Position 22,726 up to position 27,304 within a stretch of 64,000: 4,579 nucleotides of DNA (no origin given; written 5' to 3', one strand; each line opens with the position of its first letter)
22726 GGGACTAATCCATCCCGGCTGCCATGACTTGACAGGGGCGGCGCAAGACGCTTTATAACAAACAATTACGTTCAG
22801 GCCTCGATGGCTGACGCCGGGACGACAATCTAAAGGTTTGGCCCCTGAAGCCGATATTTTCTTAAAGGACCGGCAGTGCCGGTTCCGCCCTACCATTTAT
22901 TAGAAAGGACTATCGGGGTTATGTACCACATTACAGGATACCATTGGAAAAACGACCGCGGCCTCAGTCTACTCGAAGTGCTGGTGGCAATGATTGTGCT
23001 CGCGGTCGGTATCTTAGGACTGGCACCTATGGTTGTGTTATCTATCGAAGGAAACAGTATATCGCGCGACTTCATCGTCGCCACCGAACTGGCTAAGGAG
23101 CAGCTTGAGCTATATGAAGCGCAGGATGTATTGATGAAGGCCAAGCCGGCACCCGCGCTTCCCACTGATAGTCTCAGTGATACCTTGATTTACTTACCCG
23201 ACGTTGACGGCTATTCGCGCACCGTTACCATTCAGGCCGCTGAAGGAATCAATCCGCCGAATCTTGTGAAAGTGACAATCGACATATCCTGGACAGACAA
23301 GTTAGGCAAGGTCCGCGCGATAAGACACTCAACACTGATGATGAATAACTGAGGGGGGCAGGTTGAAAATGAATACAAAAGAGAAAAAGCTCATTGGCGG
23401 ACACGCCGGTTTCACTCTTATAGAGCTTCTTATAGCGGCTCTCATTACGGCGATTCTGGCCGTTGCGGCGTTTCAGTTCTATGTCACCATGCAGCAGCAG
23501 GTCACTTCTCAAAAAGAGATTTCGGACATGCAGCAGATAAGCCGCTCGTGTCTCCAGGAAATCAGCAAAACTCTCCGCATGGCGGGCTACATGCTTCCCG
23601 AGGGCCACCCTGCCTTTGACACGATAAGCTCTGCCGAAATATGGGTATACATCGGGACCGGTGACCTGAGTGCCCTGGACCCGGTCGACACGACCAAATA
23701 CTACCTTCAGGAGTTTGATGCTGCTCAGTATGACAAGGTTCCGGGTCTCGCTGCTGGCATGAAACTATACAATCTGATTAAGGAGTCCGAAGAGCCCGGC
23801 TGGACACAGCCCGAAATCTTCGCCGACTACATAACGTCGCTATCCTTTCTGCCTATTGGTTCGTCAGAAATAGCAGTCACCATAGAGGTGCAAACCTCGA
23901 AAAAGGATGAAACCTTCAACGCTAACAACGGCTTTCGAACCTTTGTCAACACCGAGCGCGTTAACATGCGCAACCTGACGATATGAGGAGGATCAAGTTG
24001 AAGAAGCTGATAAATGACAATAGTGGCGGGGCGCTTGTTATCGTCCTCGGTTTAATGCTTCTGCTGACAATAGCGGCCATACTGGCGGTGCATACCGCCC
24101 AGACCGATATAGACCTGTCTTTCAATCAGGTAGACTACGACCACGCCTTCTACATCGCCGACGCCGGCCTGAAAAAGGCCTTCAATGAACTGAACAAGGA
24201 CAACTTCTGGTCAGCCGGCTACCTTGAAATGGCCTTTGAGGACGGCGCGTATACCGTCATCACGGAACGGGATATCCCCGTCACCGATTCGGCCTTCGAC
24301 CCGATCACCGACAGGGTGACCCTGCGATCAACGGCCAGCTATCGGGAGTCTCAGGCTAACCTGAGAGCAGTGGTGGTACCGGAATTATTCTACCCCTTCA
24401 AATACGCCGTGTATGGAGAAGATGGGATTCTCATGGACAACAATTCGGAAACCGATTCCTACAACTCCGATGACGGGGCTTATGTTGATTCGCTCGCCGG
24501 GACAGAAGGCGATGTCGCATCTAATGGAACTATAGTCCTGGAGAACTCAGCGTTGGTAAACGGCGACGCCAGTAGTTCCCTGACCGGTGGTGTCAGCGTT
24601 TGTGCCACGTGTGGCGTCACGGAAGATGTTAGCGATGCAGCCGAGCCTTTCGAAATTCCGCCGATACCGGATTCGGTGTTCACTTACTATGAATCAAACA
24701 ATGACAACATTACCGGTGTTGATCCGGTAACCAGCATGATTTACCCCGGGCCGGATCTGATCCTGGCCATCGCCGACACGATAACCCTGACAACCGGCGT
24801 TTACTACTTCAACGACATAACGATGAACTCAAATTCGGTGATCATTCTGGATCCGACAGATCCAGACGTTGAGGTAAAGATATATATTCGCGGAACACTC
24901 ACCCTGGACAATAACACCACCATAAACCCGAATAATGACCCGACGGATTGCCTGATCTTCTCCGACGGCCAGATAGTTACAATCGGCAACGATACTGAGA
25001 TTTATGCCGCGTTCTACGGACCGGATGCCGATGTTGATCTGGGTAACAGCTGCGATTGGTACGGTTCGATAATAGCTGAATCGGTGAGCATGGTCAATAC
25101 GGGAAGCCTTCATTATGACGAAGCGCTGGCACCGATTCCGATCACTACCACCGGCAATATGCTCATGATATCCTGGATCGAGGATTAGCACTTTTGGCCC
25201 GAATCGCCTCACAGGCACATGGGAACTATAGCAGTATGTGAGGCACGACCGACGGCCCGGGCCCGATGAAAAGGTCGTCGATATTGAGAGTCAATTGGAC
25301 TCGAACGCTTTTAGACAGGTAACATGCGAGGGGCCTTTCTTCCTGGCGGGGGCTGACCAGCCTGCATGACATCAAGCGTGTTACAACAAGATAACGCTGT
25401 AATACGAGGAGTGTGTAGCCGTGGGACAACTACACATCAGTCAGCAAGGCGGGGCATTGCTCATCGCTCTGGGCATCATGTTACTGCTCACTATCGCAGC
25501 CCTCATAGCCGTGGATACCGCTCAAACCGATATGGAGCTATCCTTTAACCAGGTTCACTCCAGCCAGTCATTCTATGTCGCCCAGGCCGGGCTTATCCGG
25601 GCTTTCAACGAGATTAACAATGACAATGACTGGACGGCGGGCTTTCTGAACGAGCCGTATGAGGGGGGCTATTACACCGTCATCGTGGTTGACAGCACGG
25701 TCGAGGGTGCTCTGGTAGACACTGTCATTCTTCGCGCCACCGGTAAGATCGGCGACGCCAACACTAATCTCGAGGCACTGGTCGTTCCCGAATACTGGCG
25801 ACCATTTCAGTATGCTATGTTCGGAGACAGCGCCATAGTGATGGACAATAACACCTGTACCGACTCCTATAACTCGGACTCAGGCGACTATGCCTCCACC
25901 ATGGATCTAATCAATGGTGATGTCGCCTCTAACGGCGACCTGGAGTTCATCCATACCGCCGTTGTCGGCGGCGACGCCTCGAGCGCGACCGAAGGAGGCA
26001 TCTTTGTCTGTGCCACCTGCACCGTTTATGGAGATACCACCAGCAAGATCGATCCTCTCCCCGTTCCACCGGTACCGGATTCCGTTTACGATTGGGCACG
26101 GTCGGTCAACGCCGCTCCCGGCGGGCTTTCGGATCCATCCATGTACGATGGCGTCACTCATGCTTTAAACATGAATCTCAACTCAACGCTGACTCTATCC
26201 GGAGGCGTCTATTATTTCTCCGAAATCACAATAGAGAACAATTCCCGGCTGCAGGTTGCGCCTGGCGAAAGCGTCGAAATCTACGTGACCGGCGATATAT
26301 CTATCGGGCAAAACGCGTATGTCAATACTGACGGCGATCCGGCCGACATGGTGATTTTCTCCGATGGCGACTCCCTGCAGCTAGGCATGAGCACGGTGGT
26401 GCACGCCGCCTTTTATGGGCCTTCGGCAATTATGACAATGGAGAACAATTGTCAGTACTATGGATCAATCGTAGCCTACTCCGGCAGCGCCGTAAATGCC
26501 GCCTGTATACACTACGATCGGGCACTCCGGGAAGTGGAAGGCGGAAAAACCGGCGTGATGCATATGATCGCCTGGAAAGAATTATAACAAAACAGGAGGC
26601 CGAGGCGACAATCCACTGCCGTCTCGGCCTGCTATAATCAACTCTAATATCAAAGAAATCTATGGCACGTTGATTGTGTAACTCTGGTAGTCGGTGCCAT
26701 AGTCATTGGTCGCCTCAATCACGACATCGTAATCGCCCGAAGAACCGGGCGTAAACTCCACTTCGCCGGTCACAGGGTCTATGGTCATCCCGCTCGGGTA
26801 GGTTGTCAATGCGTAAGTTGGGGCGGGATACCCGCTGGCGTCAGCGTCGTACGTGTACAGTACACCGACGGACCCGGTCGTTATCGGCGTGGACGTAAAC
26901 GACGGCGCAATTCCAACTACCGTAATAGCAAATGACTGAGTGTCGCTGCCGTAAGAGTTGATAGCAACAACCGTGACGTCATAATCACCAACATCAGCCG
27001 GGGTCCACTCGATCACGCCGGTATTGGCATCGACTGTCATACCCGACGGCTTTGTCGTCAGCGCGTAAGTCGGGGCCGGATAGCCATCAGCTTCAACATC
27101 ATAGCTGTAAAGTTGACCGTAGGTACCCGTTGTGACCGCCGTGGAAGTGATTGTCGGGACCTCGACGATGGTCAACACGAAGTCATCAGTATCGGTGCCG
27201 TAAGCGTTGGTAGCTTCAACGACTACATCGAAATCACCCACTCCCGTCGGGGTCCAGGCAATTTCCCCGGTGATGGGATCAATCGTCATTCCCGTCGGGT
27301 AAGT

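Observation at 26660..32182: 1840-aa M6-like metalloprotease with an internal dockerin and a 15-unit Ig stalk that ends without any anchor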

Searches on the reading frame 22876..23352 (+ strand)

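Call 10: search_protein_families(library=pfam, proteins=[window:22876-23352:+], max_evalue=0.001)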
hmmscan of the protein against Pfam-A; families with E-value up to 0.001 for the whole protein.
window:22876-23352:+ (158 aa): 1 family
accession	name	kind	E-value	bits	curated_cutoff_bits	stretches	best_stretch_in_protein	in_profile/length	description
PF07963.17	N_methyl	-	3.1e-07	30.1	21.2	1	24-49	1-26/27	Prokaryotic N-terminal methylation motif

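Call 42: search_protein_families(library=ncbifam, proteins=[window:22876-23352:+], max_evalue=0.01)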
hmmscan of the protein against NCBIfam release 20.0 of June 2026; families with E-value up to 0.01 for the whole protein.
window:22876-23352:+ (158 aa): 5 families
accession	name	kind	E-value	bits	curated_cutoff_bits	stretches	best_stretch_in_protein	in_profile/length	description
TIGR02523.1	type_IV_pilV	equivalog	2.5e-08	34.5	52.2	1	28-85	2-59/139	type IV pilus modification protein PilV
TIGR02532.1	IV_pilin_GFxxxE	domain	0.00021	21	16.3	1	28-49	2-23/24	prepilin-type N-terminal cleavage/methylation domain-containing protein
NF041013.1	T4P_ComGE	equivalog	0.00048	20.2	49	1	25-86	1-62/83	competence type IV pilus minor pilin ComGE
NF038303.1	EPS_HpsB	equivalog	0.0006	19.9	150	1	27-74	2-49/211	hormogonium polysaccharide secretion pseudopilin HpsB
TIGR01707.1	gspI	equivalog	0.00098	19.6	44.35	1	29-78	1-50/101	type II secretion system minor pseudopilin GspI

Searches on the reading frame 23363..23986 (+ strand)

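Call 10: search_protein_families(library=pfam, proteins=[window:23363-23986:+], max_evalue=0.001)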
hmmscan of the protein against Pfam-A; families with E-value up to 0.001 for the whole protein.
window:23363-23986:+ (207 aa): 1 family
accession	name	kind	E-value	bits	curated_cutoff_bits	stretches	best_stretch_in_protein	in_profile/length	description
PF07963.17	N_methyl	-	1.8e-06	27.7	21.2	1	14-37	4-27/27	Prokaryotic N-terminal methylation motif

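Call 42: search_protein_families(library=ncbifam, proteins=[window:23363-23986:+], max_evalue=0.01)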
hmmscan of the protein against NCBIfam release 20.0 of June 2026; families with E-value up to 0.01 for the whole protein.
window:23363-23986:+ (207 aa): 12 families
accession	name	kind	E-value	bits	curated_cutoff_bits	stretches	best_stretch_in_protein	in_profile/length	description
NF007848.0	PRK10557.1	equivalog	6e-09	35.5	120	1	14-76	10-72/192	prepilin peptidase-dependent protein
TIGR02532.1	IV_pilin_GFxxxE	domain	1.6e-05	24.5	16.3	1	15-36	2-23/24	prepilin-type N-terminal cleavage/methylation domain-containing protein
TIGR01711.1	gspJ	equivalog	1.7e-05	24.7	64.85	1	15-58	1-40/192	type II secretion system minor pseudopilin GspJ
TIGR02599.1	TIGR02599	subfamily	0.00016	21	256.5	1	16-74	1-59/361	Verru_Chthon cassette protein C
NF038304.1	EPS_HpsC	equivalog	0.00019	21.1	200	1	2-72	8-78/318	hormogonium polysaccharide secretion pseudopilin HpsC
NF007800.0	PRK10506.1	equivalog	0.0011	18.8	158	1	12-56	6-50/163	prepilin peptidase-dependent protein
NF040982.1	ComGD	equivalog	0.0013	19.2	70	1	15-58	2-45/139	competence type IV pilus minor pilin ComGD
TIGR02523.1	type_IV_pilV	equivalog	0.0017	18.8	52.2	1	15-87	2-70/139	type IV pilus modification protein PilV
TIGR01708.2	typeII_sec_gspH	equivalog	0.0047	16.9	80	1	14-51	1-38/169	type II secretion system minor pseudopilin GspH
NF041013.1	T4P_ComGE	equivalog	0.0057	16.7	49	0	16-72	5-61/83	competence type IV pilus minor pilin ComGE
TIGR01707.1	gspI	equivalog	0.0083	16.6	44.35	0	16-50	1-32/101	type II secretion system minor pseudopilin GspI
TIGR00738.1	rrf2_super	superfamily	0.0094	15.8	73.3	0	44-76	22-54/132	Rrf2 family transcriptional regulator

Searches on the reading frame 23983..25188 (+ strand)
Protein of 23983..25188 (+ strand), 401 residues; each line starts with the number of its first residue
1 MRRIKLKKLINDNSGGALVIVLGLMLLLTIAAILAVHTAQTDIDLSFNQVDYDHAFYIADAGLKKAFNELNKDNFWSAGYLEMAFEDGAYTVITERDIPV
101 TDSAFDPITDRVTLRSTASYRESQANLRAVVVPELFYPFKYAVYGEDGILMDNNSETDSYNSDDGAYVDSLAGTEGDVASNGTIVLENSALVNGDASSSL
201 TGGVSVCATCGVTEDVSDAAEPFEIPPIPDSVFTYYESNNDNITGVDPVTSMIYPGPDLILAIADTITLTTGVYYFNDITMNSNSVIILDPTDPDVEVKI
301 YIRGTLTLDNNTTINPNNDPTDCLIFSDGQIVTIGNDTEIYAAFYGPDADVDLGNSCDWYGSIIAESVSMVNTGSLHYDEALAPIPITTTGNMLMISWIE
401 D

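Call 10: search_protein_families(library=pfam, proteins=[window:23983-25188:+], max_evalue=0.001)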
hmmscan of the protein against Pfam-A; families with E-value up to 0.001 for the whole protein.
window:23983-25188:+ (401 aa): 3 families
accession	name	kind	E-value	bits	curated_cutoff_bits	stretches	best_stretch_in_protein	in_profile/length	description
PF23981.1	DUF7305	-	5.5e-18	66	27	1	297-383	94-183/185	Domain of unknown function (DUF7305)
PF20597.4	pAdhesive_15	-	1.4e-07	32.2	23.8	1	159-378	48-254/254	Putative Ice-binding-like adhesive domain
PF14341.11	PilX_N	-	1e-06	29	25.5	1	14-64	1-51/51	PilX N-terminal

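Call 42: search_protein_families(library=ncbifam, proteins=[window:23983-25188:+], max_evalue=0.01)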
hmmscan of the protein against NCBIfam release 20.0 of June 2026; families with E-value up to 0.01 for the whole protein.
window:23983-25188:+ (401 aa): 1 family
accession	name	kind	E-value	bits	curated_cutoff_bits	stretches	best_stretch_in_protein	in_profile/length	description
NF037980.1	T2SS_GspK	equivalog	0.0012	18.5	130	1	14-75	2-63/307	type II secretion system minor pseudopilin GspK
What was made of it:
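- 22876..26587 (+): Context: four-gene minor (pseudo)pilin-like cluster (PilV-like, GspJ/PilW-like, and two PilX_N/GspK-like proteins with DUF7305), convergent to the protease gene. Pfam and NCBIfam (calls 10, 42).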

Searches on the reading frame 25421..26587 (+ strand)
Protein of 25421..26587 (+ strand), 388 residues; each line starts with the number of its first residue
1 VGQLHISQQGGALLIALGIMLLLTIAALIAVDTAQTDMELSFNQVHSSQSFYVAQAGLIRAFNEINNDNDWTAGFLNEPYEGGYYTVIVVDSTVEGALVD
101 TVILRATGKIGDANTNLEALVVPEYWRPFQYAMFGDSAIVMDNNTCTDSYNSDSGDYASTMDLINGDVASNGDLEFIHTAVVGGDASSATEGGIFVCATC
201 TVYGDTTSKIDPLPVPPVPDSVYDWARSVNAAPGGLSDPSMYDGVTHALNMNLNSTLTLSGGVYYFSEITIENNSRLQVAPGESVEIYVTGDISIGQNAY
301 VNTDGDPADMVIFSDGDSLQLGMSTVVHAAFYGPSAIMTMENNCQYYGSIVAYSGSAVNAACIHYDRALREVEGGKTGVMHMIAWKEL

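Call 10: search_protein_families(library=pfam, proteins=[window:25421-26587:+], max_evalue=0.001)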
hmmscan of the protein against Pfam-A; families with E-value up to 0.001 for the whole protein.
window:25421-26587:+ (388 aa): 1 family
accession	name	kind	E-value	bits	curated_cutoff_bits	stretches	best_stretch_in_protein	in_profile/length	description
PF23981.1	DUF7305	-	1e-16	61.8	27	1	268-371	79-184/185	Domain of unknown function (DUF7305)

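Call 33: find_related_loci(query=window:25421-26587:+, collection=genome_contigs, flank=10000)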
Query window:25421-26587:+ (388 aa) in genome_contigs; peptide patterns used: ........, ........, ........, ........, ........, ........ (x = any residue, [..] = any of these).
25 stretches matched a pattern; 2 encode a relative of the query (tblastn E <= 1e-3); 2 distinct loci.
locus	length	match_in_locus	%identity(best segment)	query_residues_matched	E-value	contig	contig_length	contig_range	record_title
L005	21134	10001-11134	43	8-388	3e-97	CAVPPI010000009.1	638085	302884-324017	MAG: uncultured candidate division Zixibacteria bacterium isolate MFD09964.bin.1.280 genome assembly, contig: contig_909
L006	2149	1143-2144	28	2-350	6e-18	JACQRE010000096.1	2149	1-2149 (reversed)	MAG: Candidatus Omnitrophota bacterium isolate NC_groundwater_1351_Ag_S-0.2um_67_50 S_p2_S4_coassembly_k141_2327587, who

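Call 42: search_protein_families(library=ncbifam, proteins=[window:25421-26587:+], max_evalue=0.01)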
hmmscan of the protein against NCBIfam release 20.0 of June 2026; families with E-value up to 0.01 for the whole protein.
window:25421-26587:+ (388 aa): 1 family
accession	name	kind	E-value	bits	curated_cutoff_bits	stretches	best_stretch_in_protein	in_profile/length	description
NF037980.1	T2SS_GspK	equivalog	1e-05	25.2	130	1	8-100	1-96/307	type II secretion system minor pseudopilin GspK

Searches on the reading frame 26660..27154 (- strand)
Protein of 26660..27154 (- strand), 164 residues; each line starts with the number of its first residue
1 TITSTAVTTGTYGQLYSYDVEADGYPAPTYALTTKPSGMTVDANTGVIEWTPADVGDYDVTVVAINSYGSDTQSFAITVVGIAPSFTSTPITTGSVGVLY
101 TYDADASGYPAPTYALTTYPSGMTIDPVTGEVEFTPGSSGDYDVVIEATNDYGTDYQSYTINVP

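Call 49: predict_structure(alignment_id=A2)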
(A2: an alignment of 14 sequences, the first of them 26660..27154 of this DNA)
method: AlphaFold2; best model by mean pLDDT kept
length: 164 residues; sequences in the alignment: 14
mean_pLDDT: 96.8   pTM: 0.77
mean pLDDT of the five models: 96.8, 96.6, 96.5, 96.3, 95.4
residues with pLDDT >= 90: 163; 70-90: 1; 50-70: 0; < 50: 0
segments of 3 or more residues with pLDDT < 50: none
pLDDT, mean of each block of 10 residues (from residue 1): 96 97 95 98 98 97 97 98 96 94 96 98 97 96 98 98 95
secondary structure, 60 per line:
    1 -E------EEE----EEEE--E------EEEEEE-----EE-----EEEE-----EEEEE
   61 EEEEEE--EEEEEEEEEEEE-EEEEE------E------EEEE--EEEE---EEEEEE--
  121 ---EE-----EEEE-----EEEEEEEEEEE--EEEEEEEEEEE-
elements in order: E9-11 E16-19 E29-34 E47-50 E56-66 E69-80 E82-86 E100-103 E106-109 E113-118 E131-134 E140-150 E153-163
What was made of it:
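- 26663..30445 (-): Stalk of 15 He_PIG (cadherin-like Ig) units, aa 580-1840. D+E = 144, K+R = 4, no Cys. AF2 di-unit model pLDDT 96.8 (call 49).
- On He_PIG (Pfam PF05345) Ig-like repeats: The AF2 di-unit model is all-beta with pLDDT 96.8 (call 49).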

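Call 53: fold_search(model_id=the predicted structure, library=pdb)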
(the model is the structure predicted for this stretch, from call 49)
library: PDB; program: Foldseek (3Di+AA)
matches with E <= 10: 1787; with E <= 0.001: 463
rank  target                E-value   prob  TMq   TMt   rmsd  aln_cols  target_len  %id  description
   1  3jxa_A                1.6e-09  1.00  0.56  0.30   5.4       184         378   21  Immunoglobulin domains 1-4 of mouse CNTN4 (released 2009-12-22)
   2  4m03                  1.9e-09  1.00  0.82  0.81   2.6       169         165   24  C-terminal fragment(residues 576-751) of binding region of SraP (released 2014-06-18)
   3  5e4i                  4.0e-09  1.00  0.58  0.30   5.3       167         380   20  Crystal structure of mouse CNTN5 Ig1-Ig4 domains (released 2016-08-31)
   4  4u7m                  5.7e-09  1.00  0.67  0.42   4.6       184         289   20  LRIG1 extracellular domain: Structure and Function Analysis (released 2015-04-08)
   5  2iep_B                7.0e-09  1.00  0.59  0.53   5.5       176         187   16  Crystal structure of immunoglobulin-like domains 1 and 2 of the receptor tyrosine kinase MuSK (released 2006-11-28)
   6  4m00_A                8.2e-09  1.00  0.83  0.30   2.7       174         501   25  Crystal structure of the ligand binding region of staphylococcal adhesion SraP (released 2014-06-18)
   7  5o5g                  8.2e-09  1.00  0.49  0.23   8.5       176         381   22  Robo1 Ig1 to 4 crystal form 1 (released 2018-01-17)
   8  1cs6                  9.1e-09  1.00  0.58  0.30   5.5       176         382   22  N-TERMINAL FRAGMENT OF AXONIN-1 FROM CHICKEN (released 2000-05-19)
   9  8k53_B                1.1e-08  1.00  0.58  0.22   5.6       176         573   20  Structure of the Dimeric Human CNTN2 Ig 1-6-FNIII 1-2 Domain in an Asymmetric State (released 2023-12-06)
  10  6s9f_A                1.1e-08  1.00  0.48  0.31   6.6       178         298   20  Drosophila OTK, extracellular domains 3-5 (released 2020-03-25)
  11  3kld_A                1.2e-08  1.00  0.59  0.31   5.1       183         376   20  PTPRG CNTN4 complex (released 2009-12-22)
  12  6sdb_A                1.4e-08  1.00  0.42  0.36   9.2       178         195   15  Chimeric titin Z1Z2 functionalized with a KLER exogenous peptide from decorin (released 2019-09-18)
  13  6fwx_A                1.6e-08  1.00  0.55  0.49   5.5       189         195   13  Chimeric titin Z1Z2-Z1Z2 tandem (Z1212) functionalized with a GRGDS exogenous peptide from fibronectin (released 2019-03-27)
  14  3jxa_B                1.7e-08  1.00  0.68  0.34   4.3       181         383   19  Immunoglobulin domains 1-4 of mouse CNTN4 (released 2009-12-22)
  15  2iep_A                1.7e-08  1.00  0.54  0.48   6.2       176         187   16  Crystal structure of immunoglobulin-like domains 1 and 2 of the receptor tyrosine kinase MuSK (released 2006-11-28)
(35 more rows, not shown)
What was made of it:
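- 26663..30445 (-): Best TM match is the SraP cadherin-like modules 4M03 (call 53).
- On He_PIG (Pfam PF05345) Ig-like repeats: Its Foldseek matches are Ig and cadherin-like tandems (call 53).
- Closest known: SraP cadherin-like. Same: It is the best whole-pair superposition of two consecutive stalk units (TMq 0.82, TMt 0.81, rmsd 2.6 A, 24% identity), which suggests a rod-like tandem arrangement (call 53).
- The di-unit model superposes as a pair on the rod-forming cadherin-like modules of SraP (TMq 0.82, rmsd 2.6 A, call 53). The increase in repeat number (5 to 14/15 units) looks like selection for length, as in stalks that project a functional head (SraP-like geometry, call 53).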
